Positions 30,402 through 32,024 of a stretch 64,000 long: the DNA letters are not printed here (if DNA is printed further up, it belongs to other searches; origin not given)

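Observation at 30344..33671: Compact lasso-type RiPP operon (B2'-C-A-kinase-orf-nucleotidyltransferase) without exporter or isopeptidase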

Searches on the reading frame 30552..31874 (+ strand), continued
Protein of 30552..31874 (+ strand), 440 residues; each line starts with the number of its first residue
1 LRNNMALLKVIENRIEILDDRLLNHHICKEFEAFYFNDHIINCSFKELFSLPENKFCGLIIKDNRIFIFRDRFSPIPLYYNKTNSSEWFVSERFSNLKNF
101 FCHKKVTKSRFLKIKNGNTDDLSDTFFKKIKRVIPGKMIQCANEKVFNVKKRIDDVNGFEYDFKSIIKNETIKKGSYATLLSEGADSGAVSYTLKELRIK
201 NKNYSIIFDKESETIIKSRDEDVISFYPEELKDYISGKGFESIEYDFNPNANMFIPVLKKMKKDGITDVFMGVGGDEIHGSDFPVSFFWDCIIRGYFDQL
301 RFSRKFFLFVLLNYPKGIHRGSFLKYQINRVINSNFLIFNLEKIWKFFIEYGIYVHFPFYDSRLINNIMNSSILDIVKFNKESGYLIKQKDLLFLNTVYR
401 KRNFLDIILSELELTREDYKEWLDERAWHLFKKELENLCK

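Call 25: find_encoding_contigs(protein=P0005, flank=8000)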
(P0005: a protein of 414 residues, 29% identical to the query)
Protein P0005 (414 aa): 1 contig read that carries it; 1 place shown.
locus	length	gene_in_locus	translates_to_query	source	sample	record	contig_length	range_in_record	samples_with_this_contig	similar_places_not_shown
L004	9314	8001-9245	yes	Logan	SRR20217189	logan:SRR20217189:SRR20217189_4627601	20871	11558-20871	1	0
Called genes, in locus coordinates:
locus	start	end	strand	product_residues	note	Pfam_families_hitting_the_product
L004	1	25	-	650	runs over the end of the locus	PF13614:AAA_31 (weak)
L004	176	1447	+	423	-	-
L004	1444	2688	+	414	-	PF03023:MurJ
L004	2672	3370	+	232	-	PF13489:Methyltransf_23, PF13847:Methyltransf_31, PF08241:Methyltransf_11, PF08242:Methyltransf_12, PF13649:Methyltransf_25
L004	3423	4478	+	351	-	PF13439:Glyco_transf_4 (weak), PF00534:Glycos_transf_1, PF13692:Glyco_trans_1_4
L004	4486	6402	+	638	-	PF13522:GATase_6, PF13537:GATase_7, PF00733:Asn_synthase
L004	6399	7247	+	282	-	PF27840:ScmC (weak)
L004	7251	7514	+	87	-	PF05402:PqqD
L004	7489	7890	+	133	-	-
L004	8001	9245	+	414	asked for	PF00733:Asn_synthase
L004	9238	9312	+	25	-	?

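Call 35: find_related_loci(query=A3, collection=genome_contigs, flank=8000)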
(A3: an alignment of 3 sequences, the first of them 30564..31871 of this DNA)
Query A3 (436 aa) in genome_contigs; peptide patterns used: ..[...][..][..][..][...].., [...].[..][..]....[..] (x = any residue, [..] = any of these).
267 stretches matched a pattern; 2 encode a relative of the query (tblastn E <= 1e-3); 2 distinct loci.
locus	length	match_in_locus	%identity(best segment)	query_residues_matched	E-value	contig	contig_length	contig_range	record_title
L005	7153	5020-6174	31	1-380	4e-42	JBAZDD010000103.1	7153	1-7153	MAG: Candidatus Muiribacteriota bacterium isolate SO_2017_LW2_90 scaffold_22388_c1_LW138R_2017, whole genome shotgun seq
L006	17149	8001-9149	29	1-385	2e-36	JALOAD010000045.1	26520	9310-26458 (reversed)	MAG: Candidatus Muiribacterium halophilum isolate SO_2017_LW2 bin 137 scaffold_4083_c1_LW138R_2017, whole genome shotgun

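Call 37: find_related_loci(query=A3, collection=metagenome_contigs, flank=8000)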
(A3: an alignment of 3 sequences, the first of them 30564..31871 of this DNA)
Query A3 (436 aa) in metagenome_contigs; peptide patterns used: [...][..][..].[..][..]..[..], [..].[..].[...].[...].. (x = any residue, [..] = any of these).
570 stretches matched a pattern; 5 encode a relative of the query (tblastn E <= 1e-3); 5 distinct loci.
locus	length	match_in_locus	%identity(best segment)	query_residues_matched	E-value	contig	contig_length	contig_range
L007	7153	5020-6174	31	1-380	1e-41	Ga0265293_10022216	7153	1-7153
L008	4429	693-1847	31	1-380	9e-42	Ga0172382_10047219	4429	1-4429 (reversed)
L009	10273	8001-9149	29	1-385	5e-36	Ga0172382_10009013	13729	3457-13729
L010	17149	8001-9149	29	1-385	5e-36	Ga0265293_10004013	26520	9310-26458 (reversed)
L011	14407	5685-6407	25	52-274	2e-7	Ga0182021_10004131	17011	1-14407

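Call 44: search_protein_families(library=pfam, proteins=[L008:326-721:+, L002:7565-7918:+, L004:7489-7887:+, L008:2113-2862:+, L002:9347-10123:+, L004:6399-7244:+, L008:2852-3712:+, L002:10119-10922:+, L002:10907-11866:+], max_evalue=0.1)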
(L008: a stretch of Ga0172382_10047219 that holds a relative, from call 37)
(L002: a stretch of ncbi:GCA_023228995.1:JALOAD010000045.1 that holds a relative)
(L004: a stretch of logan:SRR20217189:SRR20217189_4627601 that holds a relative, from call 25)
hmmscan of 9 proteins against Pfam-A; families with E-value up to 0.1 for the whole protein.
L008:326-721:+ (132 aa): 1 family
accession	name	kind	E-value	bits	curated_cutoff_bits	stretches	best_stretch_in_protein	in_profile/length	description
PF13471.12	Transglut_core3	-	0.0041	17.5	26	1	79-116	56-93/117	Transglutaminase-like superfamily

L002:7565-7918:+ (118 aa): 1 family
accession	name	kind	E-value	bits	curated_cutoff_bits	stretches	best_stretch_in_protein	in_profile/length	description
PF13471.12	Transglut_core3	-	0.0014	19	26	1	71-111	56-96/117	Transglutaminase-like superfamily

L004:7489-7887:+ (133 aa): 0 families

L008:2113-2862:+ (250 aa): 6 families
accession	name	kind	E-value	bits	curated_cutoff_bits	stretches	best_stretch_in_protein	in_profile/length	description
PF07475.17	Hpr_kinase_C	-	0.00051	20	33.3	1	102-152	21-72/171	HPr Serine kinase C-terminal domain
PF03193.22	RsgA_GTPase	-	0.0013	19.1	30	1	91-120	99-127/174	RsgA GTPase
PF13555.12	AAA_29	-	0.0033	17.6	27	1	98-117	22-40/61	P-loop containing region of AAA domain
PF00005.33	ABC_tran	-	0.009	17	25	1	96-120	8-32/137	ABC transporter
PF24883.2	NPHP3_N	-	0.01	16.4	24.8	1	98-154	21-70/164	Nephrocystin 3, N-terminal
PF13671.12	AAA_33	-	0.015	16.1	27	1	101-132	1-34/143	AAA domain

L002:9347-10123:+ (259 aa): 2 families
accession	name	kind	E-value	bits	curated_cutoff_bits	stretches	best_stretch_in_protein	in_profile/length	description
PF00910.28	RNA_helicase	-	0.002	19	21.5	1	98-197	2-89/105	RNA helicase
PF02224.24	Cytidylate_kin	-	0.056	13.6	26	0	99-189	3-86/211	Cytidylate kinase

L004:6399-7244:+ (282 aa): 6 families
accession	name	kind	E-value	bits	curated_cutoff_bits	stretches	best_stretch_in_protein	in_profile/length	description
PF07475.17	Hpr_kinase_C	-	0.0016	18.5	33.3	1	98-151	7-59/171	HPr Serine kinase C-terminal domain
PF20720.3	nSTAND3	-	0.0056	16.8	27.2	1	106-136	13-43/155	Novel STAND NTPase 3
PF13671.12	AAA_33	-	0.023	15.4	27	1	114-144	3-34/143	AAA domain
PF13555.12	AAA_29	-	0.031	14.5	27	1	93-126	5-38/61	P-loop containing region of AAA domain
PF12775.13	AAA_7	-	0.037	14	25.8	1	84-134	10-56/181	P-loop containing dynein motor region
PF00005.33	ABC_tran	-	0.054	14.5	25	1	105-130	6-31/137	ABC transporter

L008:2852-3712:+ (287 aa): 1 family
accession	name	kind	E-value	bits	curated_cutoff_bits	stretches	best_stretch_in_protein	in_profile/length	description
PF14907.12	NTP_transf_5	-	1.9e-09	37.9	31.2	1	45-199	52-211/249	Uncharacterised nucleotidyltransferase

L002:10119-10922:+ (268 aa): 1 family
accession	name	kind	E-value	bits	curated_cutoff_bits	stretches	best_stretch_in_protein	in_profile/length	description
PF14907.12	NTP_transf_5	-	7.2e-19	68.8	31.2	1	17-179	58-215/249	Uncharacterised nucleotidyltransferase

L002:10907-11866:+ (320 aa): 0 families

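Call 47: search_solved_structures(query=A2, max_evalue=1, show_alignments=1)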
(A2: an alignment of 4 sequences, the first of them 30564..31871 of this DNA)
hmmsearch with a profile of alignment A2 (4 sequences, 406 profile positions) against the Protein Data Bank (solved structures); distinct sequences matched with E-value up to 1: 6.
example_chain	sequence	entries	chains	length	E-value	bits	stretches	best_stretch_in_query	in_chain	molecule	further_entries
9b6c_A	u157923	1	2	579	5.2e-06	29.1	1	11-166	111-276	Asparagine synthetase [glutamine-hydrolyzing]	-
1ct9_A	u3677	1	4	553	1.9e-05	27.2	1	111-161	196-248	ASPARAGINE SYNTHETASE B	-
8sue_A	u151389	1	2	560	6.6e-05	25.4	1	116-165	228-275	Asparagine synthetase [glutamine-hydrolyzing]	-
6gq3_A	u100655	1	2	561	6.7e-05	25.4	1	116-165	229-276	Asparagine synthetase [glutamine-hydrolyzing]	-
1jgt_A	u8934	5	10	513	0.0094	18.3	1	12-44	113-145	BETA-LACTAM SYNTHETASE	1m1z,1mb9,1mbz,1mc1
1xng_A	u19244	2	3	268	0.49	12.7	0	128-166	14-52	NH(3)-dependent NAD(+) synthetase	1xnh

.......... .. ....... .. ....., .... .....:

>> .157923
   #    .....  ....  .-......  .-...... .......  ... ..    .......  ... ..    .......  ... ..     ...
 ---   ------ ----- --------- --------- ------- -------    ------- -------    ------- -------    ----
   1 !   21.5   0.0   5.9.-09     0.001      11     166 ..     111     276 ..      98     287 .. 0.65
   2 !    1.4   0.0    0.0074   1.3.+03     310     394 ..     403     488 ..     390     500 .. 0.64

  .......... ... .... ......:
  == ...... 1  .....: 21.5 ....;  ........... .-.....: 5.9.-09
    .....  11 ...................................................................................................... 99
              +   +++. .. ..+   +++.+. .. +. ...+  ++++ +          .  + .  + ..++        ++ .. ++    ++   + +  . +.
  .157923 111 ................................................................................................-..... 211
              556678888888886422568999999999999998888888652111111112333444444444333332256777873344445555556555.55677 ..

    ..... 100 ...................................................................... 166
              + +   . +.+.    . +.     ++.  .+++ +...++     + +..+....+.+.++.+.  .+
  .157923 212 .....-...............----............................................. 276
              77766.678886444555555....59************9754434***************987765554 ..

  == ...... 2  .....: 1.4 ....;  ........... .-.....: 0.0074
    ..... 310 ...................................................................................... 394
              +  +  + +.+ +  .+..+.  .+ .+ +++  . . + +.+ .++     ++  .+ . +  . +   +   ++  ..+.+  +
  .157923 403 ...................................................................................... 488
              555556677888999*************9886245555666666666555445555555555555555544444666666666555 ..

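Call 50: search_protein_families(library=ncbifam, proteins=[L008:1964-2110:+, L002:9193-9333:+, L002:7339-7623:+, L008:326-721:+, L002:7565-7918:+, L004:7489-7887:+, L008:2113-2862:+, L004:6399-7244:+, L002:9347-10123:+], max_evalue=1)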
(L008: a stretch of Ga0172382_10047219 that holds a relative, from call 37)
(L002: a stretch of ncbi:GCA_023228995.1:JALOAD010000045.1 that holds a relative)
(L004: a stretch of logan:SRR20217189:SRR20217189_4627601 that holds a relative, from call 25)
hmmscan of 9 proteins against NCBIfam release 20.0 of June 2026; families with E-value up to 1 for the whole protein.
L008:1964-2110:+ (49 aa): 0 families

L002:9193-9333:+ (47 aa): 4 families
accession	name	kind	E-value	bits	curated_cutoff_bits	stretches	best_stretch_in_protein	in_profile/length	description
NF033525.2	lasso_albusnod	subfamily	0.02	15.2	30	1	14-35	15-36/44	albusnodin family lasso peptide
NF033521.1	lasso_leader_L3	domain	0.035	14.2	19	1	12-30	1-19/20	lasso RiPP family leader peptide-containing protein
NF033522.2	lasso_benenodin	subfamily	0.15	11.9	33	1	18-36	12-30/43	benenodin family lasso peptide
NF033528.1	lasso_cyano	subfamily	0.16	12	33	1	9-34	2-27/35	lasso peptide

L002:7339-7623:+ (95 aa): 6 families
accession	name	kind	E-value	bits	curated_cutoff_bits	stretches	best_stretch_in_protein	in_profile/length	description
NF033530.1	lasso_PqqD_Strm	exception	3e-08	33.7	70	1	14-89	4-77/78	lasso peptide biosynthesis PqqD family chaperone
NF033536.1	lasso_PqqD_Bac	exception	2.1e-06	27.8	80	1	6-89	4-85/88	lasso peptide biosynthesis PqqD family chaperone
NF050069.2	PqqD_rel_WgkC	exception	0.00041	20.3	110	1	10-86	8-82/103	PqqD family peptide maturation chaperone WgkC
TIGR03859.1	PQQ_PqqD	equivalog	0.0051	16.7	46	1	28-87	21-77/81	pyrroloquinoline quinone biosynthesis peptide chaperone PqqD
NF002535.0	PRK02079.1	equivalog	0.011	15.6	101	1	34-82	36-81/92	pyrroloquinoline quinone biosynthesis peptide chaperone PqqD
TIGR04248.1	SCM_PqqD_rel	equivalog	0.063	13.5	100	1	14-89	7-80/84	SynChlorMet cassette protein ScmD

L008:326-721:+ (132 aa): 1 family
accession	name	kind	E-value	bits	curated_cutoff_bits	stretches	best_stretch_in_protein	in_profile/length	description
NF033537.1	lasso_biosyn_B2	equivalog_domain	0.0014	19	33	1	59-116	52-107/132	lasso peptide biosynthesis B2 protein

L002:7565-7918:+ (118 aa): 1 family
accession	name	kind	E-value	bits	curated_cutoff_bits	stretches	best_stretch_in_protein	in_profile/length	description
NF033537.1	lasso_biosyn_B2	equivalog_domain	0.0041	17.5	33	1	71-108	71-107/132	lasso peptide biosynthesis B2 protein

L004:7489-7887:+ (133 aa): 0 families

L008:2113-2862:+ (250 aa): 16 families
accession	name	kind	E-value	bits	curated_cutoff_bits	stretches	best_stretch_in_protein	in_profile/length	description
TIGR00679.1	hpr-ser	equivalog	4.2e-07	29.5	240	1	51-152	95-197/300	HPr(Ser) kinase/phosphatase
TIGR04352.1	HprK_rel_A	equivalog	1.1e-06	28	200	1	86-146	95-155/280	HprK-related kinase A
TIGR04355.1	HprK_rel_B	hypoth_equivalog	3.9e-05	22.9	200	1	71-138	126-195/351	HprK-related kinase B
NF003883.0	PRK05428.2-1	equivalog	0.0014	18.1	252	1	95-153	25-82/189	HPr kinase/phosphorylase-related protein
TIGR00955.1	3a01204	subfamily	0.003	16.2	736.35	1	86-123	38-75/617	pigment precursor permease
TIGR03608.1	L_ocin_972_ABC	subfamily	0.0096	15.4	254.85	1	94-119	19-44/206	putative bacteriocin export ABC transporter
TIGR02324.1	CP_lyasePhnL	equivalog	0.011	15.2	256.3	1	96-139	31-73/224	phosphonate C-P lyase system protein PhnL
NF008932.0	PRK12289.1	equivalog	0.017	14.2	483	1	38-119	118-199/363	small ribosomal subunit biogenesis GTPase RsgA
TIGR03263.1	guanyl_kin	equivalog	0.044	13.4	160.45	1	99-122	1-24/180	guanylate kinase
NF003013.0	PRK03846.1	subfamily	0.072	12.7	163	1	97-146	26-73/202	adenylyl-sulfate kinase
TIGR00678.1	holB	equivalog_domain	0.1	12.2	180.6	1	101-159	16-66/188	DNA polymerase III subunit delta'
TIGR02857.1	CydD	equivalog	0.12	11.3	435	1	92-120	341-369/529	thiol reductant ABC exporter subunit CydD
TIGR02673.1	FtsE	equivalog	0.13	11.9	264.85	1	96-119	25-48/214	cell division ATP-binding protein FtsE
NF005115.0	PRK06547.1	equivalog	0.15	11.4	173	1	101-122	17-38/172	hypothetical protein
NF011446.0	PRK14869.2-2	equivalog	0.15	10.5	601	1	55-94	444-483/576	putative manganese-dependent inorganic diphosphatase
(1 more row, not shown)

L004:6399-7244:+ (282 aa): 24 families
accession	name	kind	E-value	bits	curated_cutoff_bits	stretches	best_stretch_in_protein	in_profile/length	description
TIGR04352.1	HprK_rel_A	equivalog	4.2e-09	35.9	200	2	91-142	90-140/280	HprK-related kinase A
TIGR04355.1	HprK_rel_B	hypoth_equivalog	0.00082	18.6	200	1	97-149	144-195/351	HprK-related kinase B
TIGR00679.1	hpr-ser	equivalog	0.001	18.4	240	1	90-149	124-182/300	HPr(Ser) kinase/phosphatase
NF008381.0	PRK11176.1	equivalog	0.0022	16.4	867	1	88-130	347-389/582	lipid A ABC transporter ATP-binding protein/permease MsbA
NF007739.0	PRK10419.1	subfamily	0.0027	17.3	354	1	95-128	23-56/268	nickel ABC transporter ATP-binding protein NikE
NF045513.1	HepA_fam_ABC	equivalog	0.009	14.5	725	1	96-128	386-418/610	heterocyst formation ABC transporter subunit HepA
NF003883.0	PRK05428.2-1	equivalog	0.0092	15.4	252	1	100-149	18-66/189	HPr kinase/phosphorylase-related protein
NF006821.0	PRK09344.1-3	subfamily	0.0099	14.5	369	1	87-169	191-284/525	phosphoenolpyruvate carboxykinase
TIGR02769.1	nickel_nikE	equivalog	0.015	14.8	332.55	1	95-128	22-55/265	nickel import ATP-binding protein NikE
TIGR03608.1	L_ocin_972_ABC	subfamily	0.017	14.6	254.85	1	93-145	7-57/206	putative bacteriocin export ABC transporter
NF008056.1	PRK10790.1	equivalog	0.021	13.3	746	1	96-150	353-405/584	SmdB family multidrug efflux ABC transporter permease/ATP-binding protein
NF058610.1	epi_export_YydI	equivalog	0.052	13.2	240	1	90-141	6-57/209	YydI family epipeptide exporter ATP-binding subunit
NF045975.1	VirB4_plasma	equivalog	0.063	11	590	1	109-135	514-540/894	Mbov_0397 family ICE element conjugal transfer ATPase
TIGR02203.1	MsbA_lipidA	equivalog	0.064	11.7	602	1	98-128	347-377/572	lipid A export permease/ATP-binding protein MsbA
NF010068.0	PRK13548.1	equivalog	0.065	12.3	261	1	89-154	10-73/261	heme ABC transporter ATP-binding protein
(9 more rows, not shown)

L002:9347-10123:+ (259 aa): 0 families
